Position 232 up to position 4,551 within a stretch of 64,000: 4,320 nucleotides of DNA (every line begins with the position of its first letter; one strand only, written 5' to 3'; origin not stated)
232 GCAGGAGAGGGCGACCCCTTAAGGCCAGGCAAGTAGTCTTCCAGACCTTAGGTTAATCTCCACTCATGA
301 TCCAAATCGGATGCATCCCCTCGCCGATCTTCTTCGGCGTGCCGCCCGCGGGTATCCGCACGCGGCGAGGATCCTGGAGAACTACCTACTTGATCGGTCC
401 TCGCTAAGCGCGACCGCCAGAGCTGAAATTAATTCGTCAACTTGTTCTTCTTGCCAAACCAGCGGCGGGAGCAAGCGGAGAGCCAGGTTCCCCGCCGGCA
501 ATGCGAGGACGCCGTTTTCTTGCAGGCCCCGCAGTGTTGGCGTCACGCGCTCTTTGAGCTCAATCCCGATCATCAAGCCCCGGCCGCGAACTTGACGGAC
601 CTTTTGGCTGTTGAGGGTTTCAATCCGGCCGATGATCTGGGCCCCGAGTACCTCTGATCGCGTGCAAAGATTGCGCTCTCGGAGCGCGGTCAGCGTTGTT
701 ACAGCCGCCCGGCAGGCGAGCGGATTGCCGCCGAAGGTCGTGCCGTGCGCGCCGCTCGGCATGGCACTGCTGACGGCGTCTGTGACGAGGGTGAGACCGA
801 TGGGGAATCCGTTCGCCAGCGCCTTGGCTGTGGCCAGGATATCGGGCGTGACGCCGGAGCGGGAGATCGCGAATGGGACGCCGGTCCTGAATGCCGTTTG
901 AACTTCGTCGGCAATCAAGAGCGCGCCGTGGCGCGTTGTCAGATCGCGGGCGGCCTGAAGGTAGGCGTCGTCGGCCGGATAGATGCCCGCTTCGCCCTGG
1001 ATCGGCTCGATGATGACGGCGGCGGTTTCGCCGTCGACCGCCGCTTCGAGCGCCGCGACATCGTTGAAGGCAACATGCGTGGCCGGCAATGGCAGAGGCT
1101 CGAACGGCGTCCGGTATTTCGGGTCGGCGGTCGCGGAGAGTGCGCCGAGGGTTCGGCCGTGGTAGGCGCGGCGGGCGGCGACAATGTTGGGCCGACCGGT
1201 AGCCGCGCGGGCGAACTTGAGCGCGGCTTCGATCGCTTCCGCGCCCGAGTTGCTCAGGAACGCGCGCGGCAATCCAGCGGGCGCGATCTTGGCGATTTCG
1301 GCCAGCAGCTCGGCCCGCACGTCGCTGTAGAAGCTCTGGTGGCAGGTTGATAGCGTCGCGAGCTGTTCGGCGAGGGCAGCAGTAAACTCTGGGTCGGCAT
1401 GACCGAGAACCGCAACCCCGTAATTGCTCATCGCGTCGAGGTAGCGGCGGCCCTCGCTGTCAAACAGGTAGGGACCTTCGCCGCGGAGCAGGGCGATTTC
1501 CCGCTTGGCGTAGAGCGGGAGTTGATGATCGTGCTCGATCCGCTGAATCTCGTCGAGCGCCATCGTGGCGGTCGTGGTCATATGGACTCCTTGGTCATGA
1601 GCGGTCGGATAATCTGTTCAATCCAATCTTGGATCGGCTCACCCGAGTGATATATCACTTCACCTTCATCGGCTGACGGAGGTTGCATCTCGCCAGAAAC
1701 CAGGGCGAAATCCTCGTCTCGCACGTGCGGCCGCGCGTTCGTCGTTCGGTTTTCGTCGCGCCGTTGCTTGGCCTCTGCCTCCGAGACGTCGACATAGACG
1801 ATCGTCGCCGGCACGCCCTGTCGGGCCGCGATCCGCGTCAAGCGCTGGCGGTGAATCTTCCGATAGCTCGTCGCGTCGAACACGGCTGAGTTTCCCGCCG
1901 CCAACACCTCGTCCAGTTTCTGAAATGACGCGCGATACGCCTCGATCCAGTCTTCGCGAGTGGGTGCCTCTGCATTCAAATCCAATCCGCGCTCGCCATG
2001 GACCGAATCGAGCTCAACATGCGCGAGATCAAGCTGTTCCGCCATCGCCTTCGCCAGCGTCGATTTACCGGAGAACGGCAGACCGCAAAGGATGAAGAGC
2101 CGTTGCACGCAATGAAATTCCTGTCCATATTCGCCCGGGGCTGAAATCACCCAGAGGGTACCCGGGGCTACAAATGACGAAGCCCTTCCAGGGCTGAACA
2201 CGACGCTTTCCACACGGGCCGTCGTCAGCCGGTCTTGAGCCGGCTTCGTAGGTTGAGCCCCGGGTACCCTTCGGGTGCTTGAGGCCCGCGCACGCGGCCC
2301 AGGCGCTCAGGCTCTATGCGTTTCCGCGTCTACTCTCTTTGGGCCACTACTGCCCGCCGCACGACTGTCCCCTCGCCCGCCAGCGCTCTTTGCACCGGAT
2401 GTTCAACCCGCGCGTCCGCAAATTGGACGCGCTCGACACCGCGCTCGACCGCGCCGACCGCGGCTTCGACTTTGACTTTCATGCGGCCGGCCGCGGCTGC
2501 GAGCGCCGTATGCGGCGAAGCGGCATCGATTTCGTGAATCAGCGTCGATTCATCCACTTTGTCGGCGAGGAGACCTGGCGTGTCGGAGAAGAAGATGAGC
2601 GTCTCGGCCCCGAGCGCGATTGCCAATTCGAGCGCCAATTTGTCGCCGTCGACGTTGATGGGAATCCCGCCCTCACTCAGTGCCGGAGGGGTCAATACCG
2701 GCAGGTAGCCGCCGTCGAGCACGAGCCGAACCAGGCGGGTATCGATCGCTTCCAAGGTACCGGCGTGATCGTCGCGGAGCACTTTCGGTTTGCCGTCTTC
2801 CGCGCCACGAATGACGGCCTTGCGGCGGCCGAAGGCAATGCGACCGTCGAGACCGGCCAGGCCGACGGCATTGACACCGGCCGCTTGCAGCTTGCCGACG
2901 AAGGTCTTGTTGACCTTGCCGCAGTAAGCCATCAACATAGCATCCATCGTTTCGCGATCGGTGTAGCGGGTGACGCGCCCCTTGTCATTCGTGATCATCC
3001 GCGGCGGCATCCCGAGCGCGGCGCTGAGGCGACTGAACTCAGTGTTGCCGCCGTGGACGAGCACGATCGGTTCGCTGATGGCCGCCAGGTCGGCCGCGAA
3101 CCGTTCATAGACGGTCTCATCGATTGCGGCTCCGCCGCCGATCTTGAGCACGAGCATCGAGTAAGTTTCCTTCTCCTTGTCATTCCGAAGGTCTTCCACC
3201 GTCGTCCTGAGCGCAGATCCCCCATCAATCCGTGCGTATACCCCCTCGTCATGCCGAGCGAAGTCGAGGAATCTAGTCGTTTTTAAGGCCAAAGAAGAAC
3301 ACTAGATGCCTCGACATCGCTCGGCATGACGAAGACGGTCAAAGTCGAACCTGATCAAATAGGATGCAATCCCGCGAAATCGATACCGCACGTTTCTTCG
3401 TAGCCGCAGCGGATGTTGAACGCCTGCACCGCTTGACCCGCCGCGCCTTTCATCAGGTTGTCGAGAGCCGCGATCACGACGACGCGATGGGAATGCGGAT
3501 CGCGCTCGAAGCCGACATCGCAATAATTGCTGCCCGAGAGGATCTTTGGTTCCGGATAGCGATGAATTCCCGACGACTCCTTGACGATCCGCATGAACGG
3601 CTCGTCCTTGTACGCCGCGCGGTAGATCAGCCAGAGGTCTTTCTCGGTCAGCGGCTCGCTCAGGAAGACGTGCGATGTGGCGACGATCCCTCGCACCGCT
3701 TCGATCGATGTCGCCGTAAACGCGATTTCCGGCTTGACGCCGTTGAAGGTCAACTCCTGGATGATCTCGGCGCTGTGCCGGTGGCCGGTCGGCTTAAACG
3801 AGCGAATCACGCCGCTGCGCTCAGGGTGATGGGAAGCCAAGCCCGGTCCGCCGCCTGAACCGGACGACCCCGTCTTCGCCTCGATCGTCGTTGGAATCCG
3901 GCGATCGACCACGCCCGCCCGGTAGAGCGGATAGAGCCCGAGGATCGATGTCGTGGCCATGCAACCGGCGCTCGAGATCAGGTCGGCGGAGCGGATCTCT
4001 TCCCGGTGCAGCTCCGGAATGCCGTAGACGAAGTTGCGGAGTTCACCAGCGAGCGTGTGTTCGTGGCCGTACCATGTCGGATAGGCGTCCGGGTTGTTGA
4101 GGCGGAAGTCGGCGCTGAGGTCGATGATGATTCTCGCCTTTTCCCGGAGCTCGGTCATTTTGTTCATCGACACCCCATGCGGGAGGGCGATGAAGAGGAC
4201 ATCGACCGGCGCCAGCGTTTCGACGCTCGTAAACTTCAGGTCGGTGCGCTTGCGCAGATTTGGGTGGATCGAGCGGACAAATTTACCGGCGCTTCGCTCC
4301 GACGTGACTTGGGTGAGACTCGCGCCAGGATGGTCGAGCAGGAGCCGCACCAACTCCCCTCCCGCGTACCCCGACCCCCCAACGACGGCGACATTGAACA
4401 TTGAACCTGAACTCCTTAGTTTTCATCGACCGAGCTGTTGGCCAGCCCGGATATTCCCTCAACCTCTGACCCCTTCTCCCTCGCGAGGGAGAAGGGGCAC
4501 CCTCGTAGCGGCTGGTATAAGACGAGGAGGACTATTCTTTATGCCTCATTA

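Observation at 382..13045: LysW-type lysine/arginine super-cluster split into two amino-acid-specific regulatory units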

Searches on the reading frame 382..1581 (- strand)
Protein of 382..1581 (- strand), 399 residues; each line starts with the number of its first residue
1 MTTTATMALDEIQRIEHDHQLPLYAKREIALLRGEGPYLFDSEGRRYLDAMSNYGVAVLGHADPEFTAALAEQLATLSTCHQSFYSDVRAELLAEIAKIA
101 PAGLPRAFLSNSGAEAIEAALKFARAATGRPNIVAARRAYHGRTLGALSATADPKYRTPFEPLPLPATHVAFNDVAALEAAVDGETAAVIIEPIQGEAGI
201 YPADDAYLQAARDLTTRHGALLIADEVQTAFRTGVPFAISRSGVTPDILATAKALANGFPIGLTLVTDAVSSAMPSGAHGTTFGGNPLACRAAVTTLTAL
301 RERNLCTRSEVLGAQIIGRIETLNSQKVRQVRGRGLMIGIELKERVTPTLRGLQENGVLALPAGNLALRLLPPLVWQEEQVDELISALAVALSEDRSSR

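Call 4: search_protein_families(library=ncbifam, proteins=[window:382-1581:-])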
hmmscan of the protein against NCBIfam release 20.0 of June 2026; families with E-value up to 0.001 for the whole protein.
window:382-1581:- (399 aa): 70 families (the best 25 are shown)
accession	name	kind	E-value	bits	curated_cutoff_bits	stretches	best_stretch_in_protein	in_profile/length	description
TIGR00707.1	argD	subfamily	3.8e-121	404.5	410.05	1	20-392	2-380/381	acetylornithine/succinylornithine family transaminase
NF042418.1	LysJ_Th_th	equivalog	4.5e-120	401.1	700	1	14-389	5-382/386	[LysW]-aminoadipate semialdehyde transaminase LysJ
NF002874.0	PRK03244.1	equivalog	3.1e-114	381.8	457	1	18-395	16-395/399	acetylornithine transaminase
NF003087.0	PRK04013.1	equivalog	3e-103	345.8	528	1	22-392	2-358/364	acetylornithine/acetyl-lysine aminotransferase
NF045491.1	LysJ_Sulfobales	equivalog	1.9e-102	343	700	1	21-393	4-378/386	[LysW]-aminoadipate semialdehyde/glutamate semialdehyde transaminase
NF002797.0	PRK02936.1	equivalog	2e-97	326.4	496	1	21-395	5-380/385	acetylornithine transaminase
NF002325.0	PRK01278.1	subfamily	1.1e-96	323.9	372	1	18-394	4-388/395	acetylornithine transaminase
NF003468.0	PRK05093.1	subfamily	3.8e-90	302.5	522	1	11-393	6-400/405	acetylornithine/succinyldiaminopimelate transaminase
TIGR03246.1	arg_catab_astC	subfamily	1.2e-88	297.8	609.95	1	17-392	6-393/397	acetylornithine/succinylornithine family transaminase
NF009047.0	PRK12381.1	subfamily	1.4e-87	294.1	630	1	12-393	5-398/406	bifunctional succinylornithine transaminase/acetylornithine transaminase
NF005993.0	PRK08117.1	subfamily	1.3e-86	291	574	2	184-394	206-429/433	aspartate aminotransferase family protein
NF003397.0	PRK04612.1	equivalog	9.4e-85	284.9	735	1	18-394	13-403/408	acetylornithine transaminase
NF004426.0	PRK05769.1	equivalog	5.9e-84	282.4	552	2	184-393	220-438/441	acetyl ornithine aminotransferase family protein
TIGR01885.1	Orn_aminotrans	equivalog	9e-83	278.2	378.4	1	13-389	5-398/402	ornithine--oxo-acid transaminase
NF053554.1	prodigi_MAP_PigE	equivalog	1.5e-82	278.3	850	1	32-354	405-739/837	prodigiosin MAP biosynthesis aminotransferase PigE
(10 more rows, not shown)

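Call 5: search_protein_families(library=pfam, proteins=[window:382-1581:-])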
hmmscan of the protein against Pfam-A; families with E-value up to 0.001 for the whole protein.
window:382-1581:- (399 aa): 1 family
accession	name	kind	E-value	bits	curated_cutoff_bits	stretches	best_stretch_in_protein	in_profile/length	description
PF00202.27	Aminotran_3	-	7.5e-104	348.1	30.5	1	29-391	11-402/403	Aminotransferase class-III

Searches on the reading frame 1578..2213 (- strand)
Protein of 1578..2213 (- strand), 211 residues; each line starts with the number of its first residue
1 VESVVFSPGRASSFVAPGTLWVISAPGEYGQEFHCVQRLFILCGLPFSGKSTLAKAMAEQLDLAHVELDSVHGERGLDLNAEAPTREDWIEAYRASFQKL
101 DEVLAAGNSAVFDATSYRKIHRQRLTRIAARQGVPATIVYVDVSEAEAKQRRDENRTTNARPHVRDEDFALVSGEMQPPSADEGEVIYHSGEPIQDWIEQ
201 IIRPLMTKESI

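Call 4: search_protein_families(library=ncbifam, proteins=[window:1578-2213:-])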
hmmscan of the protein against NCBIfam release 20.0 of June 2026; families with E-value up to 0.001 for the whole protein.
window:1578-2213:- (211 aa): 9 families
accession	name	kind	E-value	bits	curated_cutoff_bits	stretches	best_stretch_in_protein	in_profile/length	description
TIGR03574.1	selen_PSTK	equivalog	2e-07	30.7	290.5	1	39-144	1-105/249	L-seryl-tRNA(Sec) kinase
NF040667.1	hom_kin_desulfo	exception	1e-05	25.5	197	1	41-121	4-90/163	homoserine kinase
TIGR01313.1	therm_gnt_kin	subfamily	1.3e-05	25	113.75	1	40-156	1-116/164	gluconokinase, GntK/IdnK-type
TIGR04075.1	bacter_Pnkp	equivalog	3.3e-05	22.3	750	1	39-163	10-128/851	polynucleotide kinase-phosphatase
TIGR02173.1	cyt_kin_arch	equivalog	8.3e-05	22.6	102.1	0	41-148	4-127/169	(d)CMP kinase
NF001866.0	PRK00625.1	equivalog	0.00011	22.4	142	1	40-71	3-34/173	shikimate kinase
TIGR01663.1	PNK-3'Pase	equivalog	0.00014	20.4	502.8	0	95-190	403-499/520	bifunctional polynucleotide phosphatase/kinase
NF004035.0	PRK05506.1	subfamily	0.00034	19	715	1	37-208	460-629/632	bifunctional sulfate adenylyltransferase subunit 1/adenylylsulfate kinase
TIGR03575.1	selen_PSTK_euk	equivalog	0.00056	19.3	382.35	1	40-89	2-57/340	L-seryl-tRNA(Sec) kinase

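Call 5: search_protein_families(library=pfam, proteins=[window:1578-2213:-])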
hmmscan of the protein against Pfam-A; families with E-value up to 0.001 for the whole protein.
window:1578-2213:- (211 aa): 7 families
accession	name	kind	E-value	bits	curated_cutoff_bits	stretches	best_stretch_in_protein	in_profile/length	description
PF13671.12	AAA_33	-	1.6e-21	77.6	27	1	39-176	1-140/143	AAA domain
PF08433.16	KTI12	-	5.6e-11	42.9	22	1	39-159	3-123/271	Chromatin associated protein KTI12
PF13238.12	AAA_18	-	1e-06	29.7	29.4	1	41-161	2-117/128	AAA domain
PF13207.12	AAA_17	-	4.5e-05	24.2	27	1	44-161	2-127/136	AAA domain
PF01202.28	SKI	-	0.00014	22.5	22.1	1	48-168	3-115/159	Shikimate kinase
PF01591.24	6PF2K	-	0.00017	21.4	27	0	97-141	85-131/223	6-phosphofructo-2-kinase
PF07931.18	CPT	-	0.0006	20.1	22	0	38-156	2-128/172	Chloramphenicol phosphotransferase-like protein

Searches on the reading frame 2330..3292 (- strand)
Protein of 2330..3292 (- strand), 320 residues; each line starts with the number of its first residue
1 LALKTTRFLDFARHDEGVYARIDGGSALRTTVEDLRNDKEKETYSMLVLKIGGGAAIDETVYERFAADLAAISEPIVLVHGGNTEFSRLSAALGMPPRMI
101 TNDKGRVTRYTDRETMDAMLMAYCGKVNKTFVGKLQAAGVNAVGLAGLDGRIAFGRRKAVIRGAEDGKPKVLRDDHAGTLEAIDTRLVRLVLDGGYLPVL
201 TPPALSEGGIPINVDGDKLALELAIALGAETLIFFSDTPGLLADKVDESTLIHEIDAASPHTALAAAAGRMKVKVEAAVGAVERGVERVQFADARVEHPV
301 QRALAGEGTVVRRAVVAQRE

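Call 4: search_protein_families(library=ncbifam, proteins=[window:2330-3292:-])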
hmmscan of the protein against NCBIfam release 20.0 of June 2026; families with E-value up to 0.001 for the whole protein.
window:2330-3292:- (320 aa): 12 families
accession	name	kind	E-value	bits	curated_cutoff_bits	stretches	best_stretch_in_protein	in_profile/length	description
NF010659.0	PRK14058.1-1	equivalog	9.1e-106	352.9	223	1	46-312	1-267/267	[LysW]-aminoadipate kinase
NF010661.0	PRK14058.1-3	equivalog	7.3e-63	212.3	251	1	47-318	3-277/283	acetylglutamate/acetylaminoadipate kinase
TIGR00761.1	argB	equivalog_domain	1.1e-51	175.6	151.3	1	46-290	1-230/231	acetylglutamate kinase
NF010662.0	PRK14058.1-4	equivalog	1.9e-44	151.8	194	1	46-312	1-262/264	[LysW]-aminoadipate/[LysW]-glutamate kinase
NF010660.0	PRK14058.1-2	equivalog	1.7e-34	119.8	241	1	46-290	1-238/249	[LysW]-aminoadipate/[LysW]-glutamate kinase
NF003641.0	PRK05279.1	equivalog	5.5e-15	55.2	344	1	47-297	28-272/441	amino-acid N-acetyltransferase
TIGR01890.1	N-Ac-Glu-synth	equivalog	7.1e-15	54.9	202.85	1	47-295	20-258/429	amino-acid N-acetyltransferase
NF003387.0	PRK04531.1-2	equivalog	1e-08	34.1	426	1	42-276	34-249/441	acetylglutamate kinase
NF040647.1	IPPK_Arch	equivalog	1.1e-05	24.8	120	1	180-310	116-258/259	isopentenyl phosphate kinase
NF009008.0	PRK12354.1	subfamily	2.1e-05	23.8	361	1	184-293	173-282/308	carbamate kinase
NF000338.1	fomA_AB016934.1.gene6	equivalog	3.6e-05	23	550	1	184-287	116-229/266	fosfomycin resistance kinase FomA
TIGR01027.1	proB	equivalog_domain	0.00021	20.6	186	1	215-296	144-235/363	glutamate 5-kinase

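Call 5: search_protein_families(library=pfam, proteins=[window:2330-3292:-])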
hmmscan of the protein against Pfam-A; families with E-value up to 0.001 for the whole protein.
window:2330-3292:- (320 aa): 1 family
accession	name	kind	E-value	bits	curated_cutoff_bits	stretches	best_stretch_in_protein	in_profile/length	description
PF00696.33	AA_kinase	-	4.1e-37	128.6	24.9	1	46-292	2-233/234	Amino acid kinase family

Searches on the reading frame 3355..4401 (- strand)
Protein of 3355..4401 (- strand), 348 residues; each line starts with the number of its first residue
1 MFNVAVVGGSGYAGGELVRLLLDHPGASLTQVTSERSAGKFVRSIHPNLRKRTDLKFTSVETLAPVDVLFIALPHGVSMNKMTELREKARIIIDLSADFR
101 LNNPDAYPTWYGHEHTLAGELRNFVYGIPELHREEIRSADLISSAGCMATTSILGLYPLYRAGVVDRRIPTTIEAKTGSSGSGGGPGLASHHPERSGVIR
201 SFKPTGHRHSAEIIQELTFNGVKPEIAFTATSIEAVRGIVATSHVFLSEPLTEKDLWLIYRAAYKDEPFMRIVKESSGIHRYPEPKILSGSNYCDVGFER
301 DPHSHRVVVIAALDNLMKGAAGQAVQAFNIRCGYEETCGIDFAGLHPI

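Call 4: search_protein_families(library=ncbifam, proteins=[window:3355-4401:-])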
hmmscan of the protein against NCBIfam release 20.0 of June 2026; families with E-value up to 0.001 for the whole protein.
window:3355-4401:- (348 aa): 8 families
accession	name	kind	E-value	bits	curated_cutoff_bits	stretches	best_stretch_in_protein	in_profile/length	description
TIGR01850.1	argC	equivalog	1.1e-113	380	233.6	1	3-347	2-345/345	N-acetyl-gamma-glutamyl-phosphate reductase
TIGR01851.1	argC_other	equivalog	2.9e-22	79.4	229.85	1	44-333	31-309/310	N-acetyl-gamma-glutamyl-phosphate reductase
NF011456.0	PRK14874.1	equivalog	3.2e-10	39.6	223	1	2-103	5-104/346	aspartate-semialdehyde dehydrogenase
NF006416.0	PRK08664.1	subfamily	2.3e-08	33.6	232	1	2-102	4-113/350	aspartate-semialdehyde dehydrogenase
TIGR01296.1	asd_B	equivalog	1.7e-07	30.7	324.2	1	3-103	1-99/339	aspartate-semialdehyde dehydrogenase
TIGR00978.1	asd_EA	equivalog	1.7e-07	30.6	301.2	1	3-178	2-178/342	aspartate-semialdehyde dehydrogenase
NF004224.0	PRK05671.1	equivalog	2.1e-05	24.1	284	1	2-101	5-102/336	aspartate-semialdehyde dehydrogenase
NF005229.0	PRK06728.1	equivalog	3.1e-05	23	628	0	2-103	6-106/347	aspartate-semialdehyde dehydrogenase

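Call 5: search_protein_families(library=pfam, proteins=[window:3355-4401:-])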
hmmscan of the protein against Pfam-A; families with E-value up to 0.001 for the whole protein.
window:3355-4401:- (348 aa): 2 families
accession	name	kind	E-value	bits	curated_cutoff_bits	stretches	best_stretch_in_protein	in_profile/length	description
PF22698.1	Semialdhyde_dhC_1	-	1.3e-44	152.4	27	1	147-315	1-165/165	Semialdehyde dehydrogenase, dimerisation domain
PF01118.30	Semialdhyde_dh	-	1.4e-29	103.4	26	1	3-138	1-120/121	Semialdehyde dehydrogenase, NAD binding domain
